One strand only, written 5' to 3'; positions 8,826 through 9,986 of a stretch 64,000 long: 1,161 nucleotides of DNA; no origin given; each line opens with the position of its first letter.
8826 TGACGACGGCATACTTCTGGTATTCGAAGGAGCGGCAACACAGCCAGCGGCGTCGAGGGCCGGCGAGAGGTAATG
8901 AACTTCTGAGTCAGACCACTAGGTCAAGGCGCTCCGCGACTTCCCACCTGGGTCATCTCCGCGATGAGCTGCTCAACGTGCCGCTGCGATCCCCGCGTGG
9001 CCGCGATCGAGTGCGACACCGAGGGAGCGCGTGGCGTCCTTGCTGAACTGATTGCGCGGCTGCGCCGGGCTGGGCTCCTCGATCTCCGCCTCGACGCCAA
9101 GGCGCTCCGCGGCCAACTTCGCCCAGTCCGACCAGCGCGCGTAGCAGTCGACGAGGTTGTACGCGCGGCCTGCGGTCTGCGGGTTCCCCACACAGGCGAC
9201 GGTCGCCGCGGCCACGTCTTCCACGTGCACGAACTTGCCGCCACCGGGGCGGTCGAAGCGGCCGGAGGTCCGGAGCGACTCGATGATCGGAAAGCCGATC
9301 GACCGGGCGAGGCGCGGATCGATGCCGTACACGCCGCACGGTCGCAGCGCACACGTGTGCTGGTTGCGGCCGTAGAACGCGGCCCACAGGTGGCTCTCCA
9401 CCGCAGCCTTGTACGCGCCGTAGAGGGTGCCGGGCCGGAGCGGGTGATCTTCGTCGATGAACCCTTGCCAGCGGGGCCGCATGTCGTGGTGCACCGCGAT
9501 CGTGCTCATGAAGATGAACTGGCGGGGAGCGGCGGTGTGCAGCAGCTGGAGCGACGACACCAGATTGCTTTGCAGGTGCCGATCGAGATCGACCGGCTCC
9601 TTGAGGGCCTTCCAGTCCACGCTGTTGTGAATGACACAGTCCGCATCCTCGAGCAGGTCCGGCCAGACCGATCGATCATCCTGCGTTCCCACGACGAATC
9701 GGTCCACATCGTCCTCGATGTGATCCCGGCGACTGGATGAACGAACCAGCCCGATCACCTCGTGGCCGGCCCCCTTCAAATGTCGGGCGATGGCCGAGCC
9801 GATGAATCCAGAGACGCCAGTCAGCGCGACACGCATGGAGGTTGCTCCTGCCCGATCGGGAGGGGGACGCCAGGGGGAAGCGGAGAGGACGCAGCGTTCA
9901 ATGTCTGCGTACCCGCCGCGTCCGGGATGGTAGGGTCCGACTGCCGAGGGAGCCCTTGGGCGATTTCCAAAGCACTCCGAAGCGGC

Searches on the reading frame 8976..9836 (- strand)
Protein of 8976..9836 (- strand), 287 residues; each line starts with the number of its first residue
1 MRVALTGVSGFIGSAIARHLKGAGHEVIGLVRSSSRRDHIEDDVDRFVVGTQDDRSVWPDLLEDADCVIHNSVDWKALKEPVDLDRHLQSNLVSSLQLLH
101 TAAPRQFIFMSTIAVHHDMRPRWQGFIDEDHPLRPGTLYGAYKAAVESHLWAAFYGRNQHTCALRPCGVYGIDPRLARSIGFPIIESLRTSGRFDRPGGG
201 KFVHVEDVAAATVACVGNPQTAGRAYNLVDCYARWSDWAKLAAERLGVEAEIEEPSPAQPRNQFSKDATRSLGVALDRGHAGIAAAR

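Call 21: find_homologous_proteins(query=window:8976-9836:-)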
Query seq(287 aa) (287 aa): 983 proteins with E <= 0.001 among 5346 candidates; the best 120 are listed.
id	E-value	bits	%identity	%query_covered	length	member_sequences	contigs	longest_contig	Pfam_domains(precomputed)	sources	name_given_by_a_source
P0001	5.4e-194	661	100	100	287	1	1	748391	PF16363.12,PF01073.26,PF13460.13,PF01370.28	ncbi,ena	-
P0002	2.0e-135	469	71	99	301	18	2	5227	PF16363.12,PF05368.20,PF01073.26,PF07993.19,PF13460.13,PF01370.28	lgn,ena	-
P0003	3.8e-135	468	72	100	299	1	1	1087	PF16363.12,PF01073.26,PF13460.13,PF01370.28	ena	-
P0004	5.4e-135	467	71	99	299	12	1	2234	PF16363.12,PF05368.20,PF01073.26,PF07993.19,PF13460.13,PF01370.28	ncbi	-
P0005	7.3e-135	467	70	99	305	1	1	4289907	PF16363.12,PF05368.20,PF01073.26,PF07993.19,PF13460.13,PF01370.28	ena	-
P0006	1.6e-134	466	72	99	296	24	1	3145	PF16363.12,PF01073.26,PF07993.19,PF13460.13,PF01370.28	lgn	-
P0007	2.9e-134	465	71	99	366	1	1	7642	PF16363.12,PF01073.26,PF13460.13,PF01370.28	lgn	-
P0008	6.3e-134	464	70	99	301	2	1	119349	PF04321.24,PF16363.12,PF01073.26,PF07993.19,PF13460.13,PF01370.28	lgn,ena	-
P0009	1.1e-133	463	71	97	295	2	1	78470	PF16363.12,PF01073.26,PF07993.19,PF13460.13,PF01370.28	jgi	jgi:nucleoside-diphosphate-sugar epimerase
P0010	1.1e-133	463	72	99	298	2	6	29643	PF16363.12,PF01073.26,PF07993.19,PF13460.13,PF01370.28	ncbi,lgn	-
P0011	1.1e-132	460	70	99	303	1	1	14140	PF16363.12,PF01073.26,PF07993.19,PF13460.13,PF01370.28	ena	-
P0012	1.3e-132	459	68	99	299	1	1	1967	PF04321.24,PF16363.12,PF01073.26,PF07993.19,PF13460.13,PF01370.28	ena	-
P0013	1.5e-132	459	71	99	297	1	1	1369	PF16363.12,PF05368.20,PF01073.26,PF07993.19,PF13460.13,PF01370.28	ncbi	-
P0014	2.8e-132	458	69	99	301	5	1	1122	PF16363.12,PF01073.26,PF07993.19,PF13460.13,PF01370.28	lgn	-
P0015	4.1e-132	458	69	99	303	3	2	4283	PF04321.24,PF16363.12,PF05368.20,PF01073.26,PF07993.19,PF13460.13,PF01370.28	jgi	jgi:nucleoside-diphosphate-sugar epimerase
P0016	5.4e-132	457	69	100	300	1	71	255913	PF16363.12,PF01073.26,PF07993.19,PF13460.13,PF01370.28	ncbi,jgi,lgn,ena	-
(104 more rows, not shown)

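Call 24: find_encoding_contigs(protein=P0001, flank=10000, max_places=4)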
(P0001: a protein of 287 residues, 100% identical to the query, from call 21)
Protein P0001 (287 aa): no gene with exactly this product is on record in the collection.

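Call 89: find_encoding_contigs(protein=P0005, flank=10000, max_places=2)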
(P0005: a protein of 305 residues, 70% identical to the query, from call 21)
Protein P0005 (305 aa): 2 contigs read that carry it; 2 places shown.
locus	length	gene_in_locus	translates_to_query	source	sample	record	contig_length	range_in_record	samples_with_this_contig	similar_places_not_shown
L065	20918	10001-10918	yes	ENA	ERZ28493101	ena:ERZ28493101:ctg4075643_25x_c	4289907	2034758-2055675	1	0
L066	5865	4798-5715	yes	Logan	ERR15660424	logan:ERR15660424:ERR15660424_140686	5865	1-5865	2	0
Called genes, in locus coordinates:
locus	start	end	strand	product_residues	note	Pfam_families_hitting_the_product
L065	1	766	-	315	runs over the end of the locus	-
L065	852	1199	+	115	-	-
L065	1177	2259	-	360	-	PF13384:HTH_23 (weak), PF13518:HTH_28 (weak), PF13551:HTH_29, PF13565:HTH_32, PF13358:DDE_3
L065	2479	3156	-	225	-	-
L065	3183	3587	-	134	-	PF01609:DDE_Tnp_1, PF13586:DDE_Tnp_1_2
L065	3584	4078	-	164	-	PF13340:DUF4096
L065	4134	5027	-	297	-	-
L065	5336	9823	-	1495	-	PF05359:DUF748 (weak), PF13116:YhdP (faint)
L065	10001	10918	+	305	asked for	PF01073:3Beta_HSD, PF01370:Epimerase, PF05368:NmrA (weak), PF07993:NAD_binding_4 (faint), PF13460:NAD_binding_10, PF16363:GDP_Man_Dehyd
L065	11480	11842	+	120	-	-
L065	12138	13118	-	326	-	PF00158:Sigma54_activat, PF14532:Sigma54_activ_2, PF00004:AAA (weak), PF07728:AAA_5, PF25601:AAA_lid_14, PF02954:HTH_8 (weak), PF13384:HTH_23, PF13518:HTH_28 (weak), +2 more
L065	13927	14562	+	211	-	PF12073:DUF3553 (weak)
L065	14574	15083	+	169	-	-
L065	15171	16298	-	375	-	-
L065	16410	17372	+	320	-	-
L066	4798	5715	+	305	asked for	PF01073:3Beta_HSD, PF01370:Epimerase, PF05368:NmrA (weak), PF07993:NAD_binding_4 (faint), PF13460:NAD_binding_10, PF16363:GDP_Man_Dehyd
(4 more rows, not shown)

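Call 90: find_encoding_contigs(protein=P0016, flank=10000, max_places=3)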
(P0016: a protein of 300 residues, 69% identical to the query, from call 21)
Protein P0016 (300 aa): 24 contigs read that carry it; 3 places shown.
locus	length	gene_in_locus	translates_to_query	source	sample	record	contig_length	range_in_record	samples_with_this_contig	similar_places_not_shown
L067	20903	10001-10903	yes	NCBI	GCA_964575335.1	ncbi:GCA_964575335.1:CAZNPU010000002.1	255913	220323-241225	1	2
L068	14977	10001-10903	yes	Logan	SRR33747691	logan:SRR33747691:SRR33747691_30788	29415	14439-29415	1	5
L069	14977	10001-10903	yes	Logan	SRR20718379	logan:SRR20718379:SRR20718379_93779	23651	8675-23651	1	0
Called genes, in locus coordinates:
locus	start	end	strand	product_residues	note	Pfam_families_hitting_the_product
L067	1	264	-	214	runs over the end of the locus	PF04199:Cyclase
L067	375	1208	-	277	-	PF03301:Trp_dioxygenase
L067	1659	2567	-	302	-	PF01066:CDP-OH_P_transf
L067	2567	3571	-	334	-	-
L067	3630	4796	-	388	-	PF18306:LDcluster4 (weak), PF03641:Lysine_decarbox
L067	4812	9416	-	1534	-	PF13116:YhdP (faint)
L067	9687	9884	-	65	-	-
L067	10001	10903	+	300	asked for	PF01073:3Beta_HSD, PF01370:Epimerase, PF07993:NAD_binding_4 (faint), PF13460:NAD_binding_10 (weak), PF16363:GDP_Man_Dehyd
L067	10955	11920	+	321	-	-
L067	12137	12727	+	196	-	PF04542:Sigma70_r2, PF08281:Sigma70_r4_2, PF04545:Sigma70_r4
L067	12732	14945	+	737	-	PF12450:vWF_A, PF00092:VWA, PF13519:VWA_2, PF13768:VWA_3, PF12034:YfbK_C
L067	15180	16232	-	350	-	-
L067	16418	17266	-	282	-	PF05036:SPOR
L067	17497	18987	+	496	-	PF00501:AMP-binding, PF13193:AMP-binding_C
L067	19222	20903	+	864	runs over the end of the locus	PF13365:Trypsin_2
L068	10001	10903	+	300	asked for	PF01073:3Beta_HSD, PF01370:Epimerase, PF07993:NAD_binding_4 (faint), PF13460:NAD_binding_10 (weak), PF16363:GDP_Man_Dehyd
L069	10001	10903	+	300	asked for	PF01073:3Beta_HSD, PF01370:Epimerase, PF07993:NAD_binding_4 (faint), PF13460:NAD_binding_10 (weak), PF16363:GDP_Man_Dehyd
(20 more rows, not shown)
